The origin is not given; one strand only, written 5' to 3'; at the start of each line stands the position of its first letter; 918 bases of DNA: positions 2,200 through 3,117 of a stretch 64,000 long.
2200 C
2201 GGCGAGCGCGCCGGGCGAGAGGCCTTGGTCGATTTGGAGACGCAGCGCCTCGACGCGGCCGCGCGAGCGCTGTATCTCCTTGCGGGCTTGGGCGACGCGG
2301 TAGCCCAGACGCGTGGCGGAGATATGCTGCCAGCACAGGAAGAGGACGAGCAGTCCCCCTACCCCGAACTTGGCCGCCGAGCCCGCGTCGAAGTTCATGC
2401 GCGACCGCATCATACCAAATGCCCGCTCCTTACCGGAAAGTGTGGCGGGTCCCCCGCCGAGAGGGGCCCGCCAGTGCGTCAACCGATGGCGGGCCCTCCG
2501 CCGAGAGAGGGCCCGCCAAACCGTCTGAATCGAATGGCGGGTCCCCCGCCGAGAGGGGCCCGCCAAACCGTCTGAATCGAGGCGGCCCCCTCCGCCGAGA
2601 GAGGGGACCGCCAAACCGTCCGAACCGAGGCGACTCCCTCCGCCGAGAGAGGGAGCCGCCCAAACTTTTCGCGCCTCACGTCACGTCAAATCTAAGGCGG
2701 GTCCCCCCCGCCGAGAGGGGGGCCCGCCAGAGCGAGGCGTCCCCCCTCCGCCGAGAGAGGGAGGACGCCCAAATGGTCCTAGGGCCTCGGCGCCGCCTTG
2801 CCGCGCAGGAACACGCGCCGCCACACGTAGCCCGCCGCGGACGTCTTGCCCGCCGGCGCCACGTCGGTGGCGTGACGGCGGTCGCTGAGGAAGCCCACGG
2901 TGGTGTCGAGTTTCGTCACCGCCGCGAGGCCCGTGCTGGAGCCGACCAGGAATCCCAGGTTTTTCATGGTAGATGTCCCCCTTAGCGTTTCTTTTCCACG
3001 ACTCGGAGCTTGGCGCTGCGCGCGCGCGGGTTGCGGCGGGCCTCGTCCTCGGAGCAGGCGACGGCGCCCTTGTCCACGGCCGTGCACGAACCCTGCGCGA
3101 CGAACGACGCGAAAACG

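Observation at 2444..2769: Seven tandem hairpins with an invariant loop and covarying stems inside the dcw operon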

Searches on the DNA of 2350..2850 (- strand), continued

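Call 84: search_with_rna_model(model_id=R1, sources=[L016, L017, L018, L019, L020, L021, L022, L023, L024, L025, L026, L027, L028, L029, L030, L031, L032, L033, L034, L035, L036, L037, L038, L039, L040, L041, L042, L043, L044, L045, L046, L047, L048, L049, L050, L051, L052, L053, L054, L055, L056, L057, L058, L059, L060, L061, L062, L063, L064, L065, L066, L067, L068, L069, L070, L071, L072, L073, L074, L075, L076, L077, L078, L079, L080, L081, L082, L083, L084, L085, L086, L087, L088, L089, L090, L091, L092, L093, L094, L095, L096, L097, L098, L099, L100, L101, L102, L103, L104, L105, L106, L107, L108, L109, L110, L111, L112, L113, L114, L115], max_evalue=1)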
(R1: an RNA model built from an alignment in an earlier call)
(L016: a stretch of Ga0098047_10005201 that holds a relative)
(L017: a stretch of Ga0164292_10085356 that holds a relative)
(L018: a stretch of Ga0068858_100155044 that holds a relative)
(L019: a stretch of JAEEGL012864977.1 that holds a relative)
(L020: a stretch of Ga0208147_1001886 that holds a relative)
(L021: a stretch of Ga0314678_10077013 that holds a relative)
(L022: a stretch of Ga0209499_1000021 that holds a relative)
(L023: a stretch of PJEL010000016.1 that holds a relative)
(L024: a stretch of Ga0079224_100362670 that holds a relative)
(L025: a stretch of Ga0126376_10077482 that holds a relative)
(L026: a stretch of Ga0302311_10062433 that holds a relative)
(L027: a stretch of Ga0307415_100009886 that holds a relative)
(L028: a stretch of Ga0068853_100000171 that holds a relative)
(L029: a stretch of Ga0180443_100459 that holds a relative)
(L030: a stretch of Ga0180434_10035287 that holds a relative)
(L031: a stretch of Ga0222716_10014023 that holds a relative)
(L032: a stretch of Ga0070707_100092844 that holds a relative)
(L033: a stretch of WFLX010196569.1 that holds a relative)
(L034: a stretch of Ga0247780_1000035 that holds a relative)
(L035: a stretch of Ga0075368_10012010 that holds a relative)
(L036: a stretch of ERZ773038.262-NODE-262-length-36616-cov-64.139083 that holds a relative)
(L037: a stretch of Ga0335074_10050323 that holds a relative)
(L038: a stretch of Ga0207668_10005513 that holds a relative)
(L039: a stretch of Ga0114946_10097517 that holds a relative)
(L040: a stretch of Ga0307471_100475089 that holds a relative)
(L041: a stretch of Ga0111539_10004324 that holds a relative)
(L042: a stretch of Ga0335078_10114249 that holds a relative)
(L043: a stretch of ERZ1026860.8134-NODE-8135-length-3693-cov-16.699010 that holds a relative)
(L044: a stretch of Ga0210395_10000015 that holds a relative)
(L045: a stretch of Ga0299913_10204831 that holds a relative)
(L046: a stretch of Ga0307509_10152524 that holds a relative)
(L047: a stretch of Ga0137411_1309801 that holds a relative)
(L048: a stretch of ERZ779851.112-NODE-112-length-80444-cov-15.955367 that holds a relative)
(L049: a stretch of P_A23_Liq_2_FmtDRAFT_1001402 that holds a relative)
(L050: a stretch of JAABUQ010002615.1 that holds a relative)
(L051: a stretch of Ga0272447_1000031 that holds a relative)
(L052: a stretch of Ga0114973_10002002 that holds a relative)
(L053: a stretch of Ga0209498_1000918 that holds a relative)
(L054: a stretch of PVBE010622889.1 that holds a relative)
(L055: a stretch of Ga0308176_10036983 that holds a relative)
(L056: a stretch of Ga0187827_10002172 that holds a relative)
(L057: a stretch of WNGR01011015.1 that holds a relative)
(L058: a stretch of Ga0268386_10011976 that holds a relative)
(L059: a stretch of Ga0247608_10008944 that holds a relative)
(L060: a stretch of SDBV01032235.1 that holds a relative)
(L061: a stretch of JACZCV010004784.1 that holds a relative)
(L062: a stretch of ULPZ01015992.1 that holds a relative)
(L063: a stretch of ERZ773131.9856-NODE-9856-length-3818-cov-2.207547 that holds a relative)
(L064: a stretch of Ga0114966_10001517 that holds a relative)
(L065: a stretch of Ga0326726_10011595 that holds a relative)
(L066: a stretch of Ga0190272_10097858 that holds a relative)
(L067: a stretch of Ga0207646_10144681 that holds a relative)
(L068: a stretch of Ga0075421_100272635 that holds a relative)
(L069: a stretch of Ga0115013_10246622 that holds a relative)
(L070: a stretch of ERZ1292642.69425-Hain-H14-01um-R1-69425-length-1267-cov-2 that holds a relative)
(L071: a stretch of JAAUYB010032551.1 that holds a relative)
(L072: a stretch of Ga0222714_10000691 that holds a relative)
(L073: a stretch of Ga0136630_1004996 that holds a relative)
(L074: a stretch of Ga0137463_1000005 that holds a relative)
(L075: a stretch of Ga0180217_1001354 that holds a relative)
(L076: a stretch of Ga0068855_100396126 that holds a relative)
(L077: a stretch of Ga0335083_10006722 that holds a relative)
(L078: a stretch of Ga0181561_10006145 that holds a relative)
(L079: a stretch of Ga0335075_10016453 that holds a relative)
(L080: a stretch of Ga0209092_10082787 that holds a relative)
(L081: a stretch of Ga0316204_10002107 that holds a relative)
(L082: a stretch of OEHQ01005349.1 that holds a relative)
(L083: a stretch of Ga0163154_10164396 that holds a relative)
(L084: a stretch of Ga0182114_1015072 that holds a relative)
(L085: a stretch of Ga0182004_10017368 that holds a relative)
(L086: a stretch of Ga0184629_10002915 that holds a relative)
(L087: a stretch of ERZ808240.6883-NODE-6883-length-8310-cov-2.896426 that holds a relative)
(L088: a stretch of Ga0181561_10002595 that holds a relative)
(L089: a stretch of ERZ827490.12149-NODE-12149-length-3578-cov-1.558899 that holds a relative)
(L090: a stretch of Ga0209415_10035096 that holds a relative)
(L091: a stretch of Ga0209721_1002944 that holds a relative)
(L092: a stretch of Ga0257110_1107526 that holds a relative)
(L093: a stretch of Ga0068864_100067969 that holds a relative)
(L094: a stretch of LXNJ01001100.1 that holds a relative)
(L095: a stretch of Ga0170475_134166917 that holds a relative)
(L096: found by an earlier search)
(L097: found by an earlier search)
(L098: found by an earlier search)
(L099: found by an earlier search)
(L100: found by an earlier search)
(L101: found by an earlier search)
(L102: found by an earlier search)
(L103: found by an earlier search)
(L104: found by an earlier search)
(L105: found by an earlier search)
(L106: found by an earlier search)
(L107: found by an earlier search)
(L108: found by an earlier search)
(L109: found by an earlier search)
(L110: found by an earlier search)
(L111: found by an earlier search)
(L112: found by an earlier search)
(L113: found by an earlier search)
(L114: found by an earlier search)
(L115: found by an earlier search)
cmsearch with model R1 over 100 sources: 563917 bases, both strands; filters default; matches with E-value up to 1: 2.
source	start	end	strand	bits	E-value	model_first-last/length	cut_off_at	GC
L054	2184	2215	-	23.3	0.084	1-32/32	no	0.84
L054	932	960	-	18.7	0.94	1-32/32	no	0.86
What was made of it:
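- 564 kb of control contigs score at most 23.3 bits (call 84).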

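Call 85: search_dna_similar(query=window:2412-2790:-, collection=plasmids, mode=distant, max_rows=10)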
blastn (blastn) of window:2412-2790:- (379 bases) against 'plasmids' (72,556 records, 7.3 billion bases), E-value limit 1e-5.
No match.

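Call 86: search_dna_similar(query=window:2412-2790:-, collection=phages, mode=distant, max_rows=10)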
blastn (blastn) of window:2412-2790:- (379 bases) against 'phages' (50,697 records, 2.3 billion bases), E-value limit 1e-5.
No match.
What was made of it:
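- There is no match in plasmids or phages (calls 85, 86).
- Tried and rejected: No match (calls 85, 86).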

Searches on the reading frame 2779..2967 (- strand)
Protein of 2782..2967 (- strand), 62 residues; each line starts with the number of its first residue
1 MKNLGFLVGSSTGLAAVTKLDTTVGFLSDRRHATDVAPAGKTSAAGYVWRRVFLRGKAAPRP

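Call 31: find_homologous_proteins(query=window:2782-2967:-, max_evalue=0.001)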
Query seq(62 aa) (62 aa): 13 proteins with E <= 0.001 among 14 candidates.
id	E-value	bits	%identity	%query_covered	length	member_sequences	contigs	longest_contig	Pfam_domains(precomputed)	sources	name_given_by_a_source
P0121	5.0e-33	129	100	100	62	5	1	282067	-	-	-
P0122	8.6e-29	115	90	100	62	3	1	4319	-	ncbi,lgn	-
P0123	1.6e-25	105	84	100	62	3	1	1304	-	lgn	-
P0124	1.2e-23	99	79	98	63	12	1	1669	-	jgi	jgi:hypothetical protein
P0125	1.4e-22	96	77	100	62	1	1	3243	-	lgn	-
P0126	1.1e-12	65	57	98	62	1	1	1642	-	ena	-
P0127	1.7e-11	61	60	89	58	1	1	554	-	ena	-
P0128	9.6e-10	56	56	92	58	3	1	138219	-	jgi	jgi:hypothetical protein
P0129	3.0e-9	54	56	89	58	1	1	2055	-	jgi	jgi:hypothetical protein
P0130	1.0e-8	52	54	92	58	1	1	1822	-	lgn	-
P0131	6.2e-8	50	50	74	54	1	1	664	-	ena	-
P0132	1.4e-6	46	53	69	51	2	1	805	-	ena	-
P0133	2.7e-6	45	59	60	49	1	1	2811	-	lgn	-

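Call 32: search_protein_families(library=pfam, proteins=[window:2782-2967:-], max_evalue=1)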
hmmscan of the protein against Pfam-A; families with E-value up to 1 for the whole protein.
seq(62 aa): 0 families

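Call 33: find_encoding_contigs(protein=P0128, flank=10000, max_places=4)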
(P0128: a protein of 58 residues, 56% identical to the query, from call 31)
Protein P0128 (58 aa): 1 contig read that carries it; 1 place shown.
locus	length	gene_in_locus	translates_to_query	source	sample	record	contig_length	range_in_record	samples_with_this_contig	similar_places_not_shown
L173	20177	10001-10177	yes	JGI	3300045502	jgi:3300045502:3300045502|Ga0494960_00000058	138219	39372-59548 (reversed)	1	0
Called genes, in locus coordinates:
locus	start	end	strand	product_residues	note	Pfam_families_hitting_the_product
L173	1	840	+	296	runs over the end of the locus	PF14804:Jag_N, PF13083:KH_KhpA-B, PF01424:R3H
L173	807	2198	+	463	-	PF10396:TrmE_N, PF12631:MnmE_helical, PF00009:GTP_EFTU (faint), PF00350:Dynamin_N (faint), PF01926:MMR_HSR1, PF02421:FeoB_N (weak)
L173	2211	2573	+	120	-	-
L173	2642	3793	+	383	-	PF00083:Sugar_tr, PF07690:MFS_1, PF03137:OATP (weak)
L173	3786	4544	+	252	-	-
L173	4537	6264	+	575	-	PF00890:FAD_binding_2 (weak), PF01134:GIDA, PF07992:Pyr_redox_2 (weak), PF12831:FAD_oxidored (weak), PF13932:SAM_GIDA_C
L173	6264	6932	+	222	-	PF02527:GidB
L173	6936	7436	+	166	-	-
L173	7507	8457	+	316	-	PF13485:Peptidase_MA_2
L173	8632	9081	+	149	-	PF02381:MraZ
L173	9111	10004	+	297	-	PF01795:Methyltransf_5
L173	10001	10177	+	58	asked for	-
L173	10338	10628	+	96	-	-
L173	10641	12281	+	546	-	PF03717:PBP_dimer, PF00905:Transpeptidase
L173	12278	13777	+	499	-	PF01225:Mur_ligase, PF08245:Mur_ligase_M, PF02875:Mur_ligase_C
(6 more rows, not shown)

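Call 34: find_encoding_contigs(protein=P0124, flank=3000, max_places=10)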
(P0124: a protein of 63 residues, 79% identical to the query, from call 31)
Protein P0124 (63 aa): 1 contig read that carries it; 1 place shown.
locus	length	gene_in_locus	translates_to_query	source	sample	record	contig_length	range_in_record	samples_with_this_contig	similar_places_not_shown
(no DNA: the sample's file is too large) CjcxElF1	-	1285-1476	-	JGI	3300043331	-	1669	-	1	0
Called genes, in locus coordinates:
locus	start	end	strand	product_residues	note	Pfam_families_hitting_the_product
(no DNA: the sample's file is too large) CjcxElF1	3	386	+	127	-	?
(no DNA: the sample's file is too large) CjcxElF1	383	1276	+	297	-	PF01795:Methyltransf_5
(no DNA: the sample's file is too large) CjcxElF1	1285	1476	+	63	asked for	-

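Call 58: search_protein_families(library=ncbifam, proteins=[window:2782-2967:-], max_evalue=1)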
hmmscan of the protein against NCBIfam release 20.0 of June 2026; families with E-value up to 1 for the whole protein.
seq(62 aa): 0 families

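Call 63: predict_structure(alignment_id=A2)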
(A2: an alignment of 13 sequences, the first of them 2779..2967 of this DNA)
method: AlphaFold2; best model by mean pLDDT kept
length: 62 residues; sequences in the alignment: 13
mean_pLDDT: 49.3   pTM: 0.16
mean pLDDT of the five models: 49.3, 47.8, 47.2, 47.0, 45.3
residues with pLDDT >= 90: 0; 70-90: 0; 50-70: 29; < 50: 33
segments of 3 or more residues with pLDDT < 50: 1-8, 10-30, 46-48
pLDDT, mean of each block of 10 residues (from residue 1): 47 48 44 52 50 53 56
secondary structure, 60 per line:
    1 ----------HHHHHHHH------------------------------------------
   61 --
elements in order: H11-18
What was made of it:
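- The small ORF has no known domain, and its predicted structure is uninformative (pLDDT 49, call 63).
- Tried and rejected: Structure prediction of the small ORF. pLDDT was 49, so no fold search was made (call 63).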

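Call 81: search_protein_representatives(alignment_id=A2)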
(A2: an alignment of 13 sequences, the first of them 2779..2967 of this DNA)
Query: 13 sequences, 60 profile positions. Proteins with E-value up to 0.001 (for the whole library): 47; up to 1e-10: 15; up to 1e-30: 0. The best 47 are listed.
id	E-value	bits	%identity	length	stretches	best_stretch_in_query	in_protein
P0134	8.5e-23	95.6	-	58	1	1-57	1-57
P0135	3.0e-20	87.4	-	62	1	2-58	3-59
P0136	8.4e-20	86.0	-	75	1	1-59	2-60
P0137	1.1e-19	85.6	-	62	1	1-58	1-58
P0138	1.2e-19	85.5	-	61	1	1-58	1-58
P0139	2.8e-19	84.3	-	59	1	1-59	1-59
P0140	1.3e-18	82.2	-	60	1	1-57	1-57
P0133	2.5e-17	78.1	-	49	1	18-59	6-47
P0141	2.8e-17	77.9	-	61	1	1-58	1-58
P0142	1.5e-15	72.4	-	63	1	1-58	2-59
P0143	1.5e-14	69.2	-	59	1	1-58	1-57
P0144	5.6e-13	64.2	-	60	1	1-59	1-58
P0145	2.3e-12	62.2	-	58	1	2-58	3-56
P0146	3.3e-12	61.7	-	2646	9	7-23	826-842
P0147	7.0e-12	60.6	-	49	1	19-58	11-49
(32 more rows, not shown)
